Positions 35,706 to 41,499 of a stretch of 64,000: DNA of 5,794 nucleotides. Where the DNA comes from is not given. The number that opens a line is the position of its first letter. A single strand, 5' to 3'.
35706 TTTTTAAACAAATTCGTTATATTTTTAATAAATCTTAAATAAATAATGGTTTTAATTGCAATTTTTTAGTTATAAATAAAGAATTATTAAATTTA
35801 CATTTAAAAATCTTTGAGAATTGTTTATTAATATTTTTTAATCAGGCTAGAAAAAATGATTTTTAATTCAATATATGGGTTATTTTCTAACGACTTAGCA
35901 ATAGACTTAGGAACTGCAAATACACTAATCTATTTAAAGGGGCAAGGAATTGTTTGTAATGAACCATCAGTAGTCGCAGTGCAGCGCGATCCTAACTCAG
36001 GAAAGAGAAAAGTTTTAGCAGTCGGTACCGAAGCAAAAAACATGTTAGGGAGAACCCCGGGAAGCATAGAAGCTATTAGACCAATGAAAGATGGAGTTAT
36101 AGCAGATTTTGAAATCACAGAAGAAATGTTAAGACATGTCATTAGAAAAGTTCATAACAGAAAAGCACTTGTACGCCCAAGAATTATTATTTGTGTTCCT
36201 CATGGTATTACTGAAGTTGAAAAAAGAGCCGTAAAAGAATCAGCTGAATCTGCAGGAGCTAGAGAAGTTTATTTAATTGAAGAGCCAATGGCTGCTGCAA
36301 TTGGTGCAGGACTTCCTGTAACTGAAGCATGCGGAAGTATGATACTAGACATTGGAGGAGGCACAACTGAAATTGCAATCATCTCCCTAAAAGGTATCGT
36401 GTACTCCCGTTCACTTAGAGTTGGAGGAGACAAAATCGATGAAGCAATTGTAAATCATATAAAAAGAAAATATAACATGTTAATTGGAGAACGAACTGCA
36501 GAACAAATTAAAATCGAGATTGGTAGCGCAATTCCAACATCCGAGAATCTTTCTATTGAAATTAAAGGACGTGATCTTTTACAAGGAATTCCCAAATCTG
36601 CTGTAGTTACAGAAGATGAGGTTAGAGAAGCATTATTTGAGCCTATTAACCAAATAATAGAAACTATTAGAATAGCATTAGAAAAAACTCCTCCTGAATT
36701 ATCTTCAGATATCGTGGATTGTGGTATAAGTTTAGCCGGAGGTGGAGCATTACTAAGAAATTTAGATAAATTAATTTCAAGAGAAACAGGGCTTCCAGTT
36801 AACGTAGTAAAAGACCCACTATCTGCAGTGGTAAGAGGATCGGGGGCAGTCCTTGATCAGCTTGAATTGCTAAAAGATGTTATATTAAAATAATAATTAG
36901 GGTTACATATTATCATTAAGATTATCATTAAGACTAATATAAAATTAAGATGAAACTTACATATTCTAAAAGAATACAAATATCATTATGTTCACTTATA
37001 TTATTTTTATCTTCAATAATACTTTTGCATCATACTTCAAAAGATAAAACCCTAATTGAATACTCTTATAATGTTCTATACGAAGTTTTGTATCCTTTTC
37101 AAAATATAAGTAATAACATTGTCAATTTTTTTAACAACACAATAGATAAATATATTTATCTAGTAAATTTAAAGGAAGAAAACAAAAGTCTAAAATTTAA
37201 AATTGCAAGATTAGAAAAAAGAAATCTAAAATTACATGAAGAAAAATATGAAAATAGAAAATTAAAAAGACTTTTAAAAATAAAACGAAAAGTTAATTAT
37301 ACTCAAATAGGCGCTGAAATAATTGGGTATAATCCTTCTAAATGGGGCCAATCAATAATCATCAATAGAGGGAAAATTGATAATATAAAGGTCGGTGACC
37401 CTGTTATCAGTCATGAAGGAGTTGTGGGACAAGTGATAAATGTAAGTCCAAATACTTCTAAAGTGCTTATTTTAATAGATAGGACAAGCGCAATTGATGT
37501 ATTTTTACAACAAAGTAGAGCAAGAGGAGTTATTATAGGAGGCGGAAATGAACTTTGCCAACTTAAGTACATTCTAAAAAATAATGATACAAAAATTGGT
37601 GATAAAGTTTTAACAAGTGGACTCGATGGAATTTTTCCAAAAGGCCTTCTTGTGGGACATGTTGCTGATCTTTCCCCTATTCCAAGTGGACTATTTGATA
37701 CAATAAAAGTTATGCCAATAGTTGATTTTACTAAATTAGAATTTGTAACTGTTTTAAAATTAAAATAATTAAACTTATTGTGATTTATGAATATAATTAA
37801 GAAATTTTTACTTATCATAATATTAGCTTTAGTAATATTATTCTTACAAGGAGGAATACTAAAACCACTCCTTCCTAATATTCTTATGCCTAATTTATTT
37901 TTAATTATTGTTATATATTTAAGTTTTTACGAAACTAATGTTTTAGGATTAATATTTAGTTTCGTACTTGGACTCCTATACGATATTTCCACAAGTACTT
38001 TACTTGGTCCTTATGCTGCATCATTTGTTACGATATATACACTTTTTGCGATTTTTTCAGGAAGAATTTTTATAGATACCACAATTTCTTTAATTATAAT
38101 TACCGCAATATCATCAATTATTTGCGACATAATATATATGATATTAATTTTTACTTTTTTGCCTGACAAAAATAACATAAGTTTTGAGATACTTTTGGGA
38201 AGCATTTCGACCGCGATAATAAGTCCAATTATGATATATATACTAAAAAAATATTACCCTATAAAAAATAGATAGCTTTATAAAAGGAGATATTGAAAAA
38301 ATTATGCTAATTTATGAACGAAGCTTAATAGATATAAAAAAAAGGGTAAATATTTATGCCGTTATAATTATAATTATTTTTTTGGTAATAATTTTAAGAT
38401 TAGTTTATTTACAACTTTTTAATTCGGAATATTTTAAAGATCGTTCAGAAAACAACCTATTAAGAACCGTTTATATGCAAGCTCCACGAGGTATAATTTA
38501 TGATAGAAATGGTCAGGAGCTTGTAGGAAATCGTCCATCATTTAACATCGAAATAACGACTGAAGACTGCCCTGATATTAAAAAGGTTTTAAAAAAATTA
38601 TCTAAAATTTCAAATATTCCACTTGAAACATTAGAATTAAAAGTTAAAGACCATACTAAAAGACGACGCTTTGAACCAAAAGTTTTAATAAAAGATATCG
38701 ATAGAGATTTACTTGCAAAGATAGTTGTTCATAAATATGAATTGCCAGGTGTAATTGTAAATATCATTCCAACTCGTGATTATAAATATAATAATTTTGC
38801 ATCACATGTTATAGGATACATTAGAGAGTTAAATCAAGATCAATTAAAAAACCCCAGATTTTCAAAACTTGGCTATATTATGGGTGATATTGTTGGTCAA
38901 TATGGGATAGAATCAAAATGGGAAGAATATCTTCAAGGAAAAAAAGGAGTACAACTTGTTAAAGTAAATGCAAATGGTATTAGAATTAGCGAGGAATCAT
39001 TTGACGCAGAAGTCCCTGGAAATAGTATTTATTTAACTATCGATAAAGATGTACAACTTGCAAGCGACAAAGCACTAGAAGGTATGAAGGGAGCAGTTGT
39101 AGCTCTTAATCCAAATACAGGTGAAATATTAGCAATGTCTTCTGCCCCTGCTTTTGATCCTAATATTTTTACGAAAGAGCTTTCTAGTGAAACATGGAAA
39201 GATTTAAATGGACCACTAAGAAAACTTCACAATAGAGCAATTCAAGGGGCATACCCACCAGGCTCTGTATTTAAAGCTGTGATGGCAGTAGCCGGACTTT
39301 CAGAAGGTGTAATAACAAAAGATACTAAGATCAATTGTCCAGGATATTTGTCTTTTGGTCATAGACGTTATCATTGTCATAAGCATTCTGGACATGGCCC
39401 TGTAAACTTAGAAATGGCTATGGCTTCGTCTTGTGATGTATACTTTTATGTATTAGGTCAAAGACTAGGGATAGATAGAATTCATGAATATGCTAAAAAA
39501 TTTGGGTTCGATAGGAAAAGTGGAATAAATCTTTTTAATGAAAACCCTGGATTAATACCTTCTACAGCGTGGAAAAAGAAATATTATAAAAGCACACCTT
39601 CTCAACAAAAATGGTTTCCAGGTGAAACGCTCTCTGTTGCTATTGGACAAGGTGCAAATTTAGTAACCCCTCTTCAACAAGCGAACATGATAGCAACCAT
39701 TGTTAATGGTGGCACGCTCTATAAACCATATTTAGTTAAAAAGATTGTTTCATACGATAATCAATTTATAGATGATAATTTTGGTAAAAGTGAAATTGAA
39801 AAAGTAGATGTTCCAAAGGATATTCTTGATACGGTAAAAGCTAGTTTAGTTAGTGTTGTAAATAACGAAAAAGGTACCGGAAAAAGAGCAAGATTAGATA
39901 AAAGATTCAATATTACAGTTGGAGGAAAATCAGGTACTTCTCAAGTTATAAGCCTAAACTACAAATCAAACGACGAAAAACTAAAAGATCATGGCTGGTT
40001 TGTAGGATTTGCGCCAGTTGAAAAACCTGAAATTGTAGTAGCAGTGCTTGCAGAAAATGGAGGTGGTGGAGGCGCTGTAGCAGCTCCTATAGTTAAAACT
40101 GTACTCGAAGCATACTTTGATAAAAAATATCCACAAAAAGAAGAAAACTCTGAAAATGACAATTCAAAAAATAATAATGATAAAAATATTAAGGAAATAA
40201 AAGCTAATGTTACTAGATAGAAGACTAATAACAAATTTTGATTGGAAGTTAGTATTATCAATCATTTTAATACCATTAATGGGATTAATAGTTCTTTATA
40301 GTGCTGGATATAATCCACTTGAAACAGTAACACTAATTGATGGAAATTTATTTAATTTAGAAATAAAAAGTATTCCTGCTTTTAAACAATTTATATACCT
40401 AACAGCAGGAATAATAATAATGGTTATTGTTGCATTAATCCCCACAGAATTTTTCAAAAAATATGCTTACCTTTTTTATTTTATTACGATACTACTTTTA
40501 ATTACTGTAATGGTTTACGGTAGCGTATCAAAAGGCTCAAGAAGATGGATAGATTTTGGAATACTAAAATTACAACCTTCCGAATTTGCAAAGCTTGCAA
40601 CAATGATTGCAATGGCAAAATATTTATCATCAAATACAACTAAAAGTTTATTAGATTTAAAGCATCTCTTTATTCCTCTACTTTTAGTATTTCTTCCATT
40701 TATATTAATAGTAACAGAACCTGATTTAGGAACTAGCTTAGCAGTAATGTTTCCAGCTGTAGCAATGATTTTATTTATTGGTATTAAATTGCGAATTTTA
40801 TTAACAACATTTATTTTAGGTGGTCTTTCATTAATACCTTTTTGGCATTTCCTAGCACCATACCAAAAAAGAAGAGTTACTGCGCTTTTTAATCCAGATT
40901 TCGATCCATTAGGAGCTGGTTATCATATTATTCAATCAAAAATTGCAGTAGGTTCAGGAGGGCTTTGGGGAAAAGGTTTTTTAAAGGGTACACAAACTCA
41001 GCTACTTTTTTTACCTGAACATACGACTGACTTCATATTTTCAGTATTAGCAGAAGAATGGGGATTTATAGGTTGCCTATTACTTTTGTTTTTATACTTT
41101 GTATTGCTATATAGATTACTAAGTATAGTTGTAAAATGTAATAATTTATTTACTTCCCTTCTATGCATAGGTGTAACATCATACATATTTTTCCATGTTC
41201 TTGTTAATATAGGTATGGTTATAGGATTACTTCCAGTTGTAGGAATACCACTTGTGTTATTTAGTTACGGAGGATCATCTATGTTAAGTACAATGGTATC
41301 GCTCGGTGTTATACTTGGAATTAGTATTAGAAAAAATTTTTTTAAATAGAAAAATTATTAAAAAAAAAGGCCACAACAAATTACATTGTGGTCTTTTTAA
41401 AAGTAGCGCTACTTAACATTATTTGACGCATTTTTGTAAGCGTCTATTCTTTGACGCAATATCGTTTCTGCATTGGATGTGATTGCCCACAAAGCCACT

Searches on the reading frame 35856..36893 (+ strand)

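Call 40: search_protein_families(library=pfam, max_evalue=0.0001, proteins=[window:35856-36893:+])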
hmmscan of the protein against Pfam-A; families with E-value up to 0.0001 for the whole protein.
window:35856-36893:+ (345 aa): 5 families
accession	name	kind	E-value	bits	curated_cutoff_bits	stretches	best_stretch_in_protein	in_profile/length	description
PF06723.19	MreB_Mbl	-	2.2e-148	493.9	27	1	12-339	2-325/327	MreB/Mbl protein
PF14450.12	FtsA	-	8.2e-15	55.7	31.8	1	163-320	2-112/127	Cell division protein FtsA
PF00012.26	HSP70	-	2.4e-12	46.3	20.6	1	108-208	134-240/599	Hsp70 protein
PF00022.25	Actin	-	3.1e-10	39.6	27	1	37-205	31-190/410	Actin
PF11104.14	PilM_2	-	3.8e-10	39.7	27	1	159-221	180-236/340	Type IV pilus assembly protein PilM;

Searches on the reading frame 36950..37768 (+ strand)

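Call 40: search_protein_families(library=pfam, max_evalue=0.0001, proteins=[window:36950-37768:+])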
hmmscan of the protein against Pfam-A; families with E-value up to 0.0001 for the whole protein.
window:36950-37768:+ (272 aa): 1 family
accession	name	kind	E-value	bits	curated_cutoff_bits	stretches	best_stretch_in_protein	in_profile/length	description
PF04085.20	MreC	-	6.9e-46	156.1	28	1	124-270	1-147/147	Rod shape-determining protein MreC, barrel core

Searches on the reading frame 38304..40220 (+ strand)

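Call 40: search_protein_families(library=pfam, max_evalue=0.0001, proteins=[window:38304-40220:+])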
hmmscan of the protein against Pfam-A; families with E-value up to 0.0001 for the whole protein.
window:38304-40220:+ (638 aa): 2 families
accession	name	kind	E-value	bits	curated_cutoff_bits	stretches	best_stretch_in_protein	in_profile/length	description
PF00905.27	Transpeptidase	-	2.7e-75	253.8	22.1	1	263-602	1-299/299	Penicillin binding protein transpeptidase domain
PF03717.20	PBP_dimer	-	7.7e-42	144.2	24.4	1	59-230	3-178/180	Penicillin-binding Protein dimerisation domain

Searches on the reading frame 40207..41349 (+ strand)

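Call 40: search_protein_families(library=pfam, max_evalue=0.0001, proteins=[window:40207-41349:+])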
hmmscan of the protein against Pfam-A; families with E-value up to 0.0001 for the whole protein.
window:40207-41349:+ (380 aa): 1 family
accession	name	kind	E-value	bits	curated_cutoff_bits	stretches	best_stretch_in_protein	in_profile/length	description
PF01098.24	FTSW_RODA_SPOVE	-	4.9e-106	355.1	26.4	1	16-375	5-353/356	Cell cycle protein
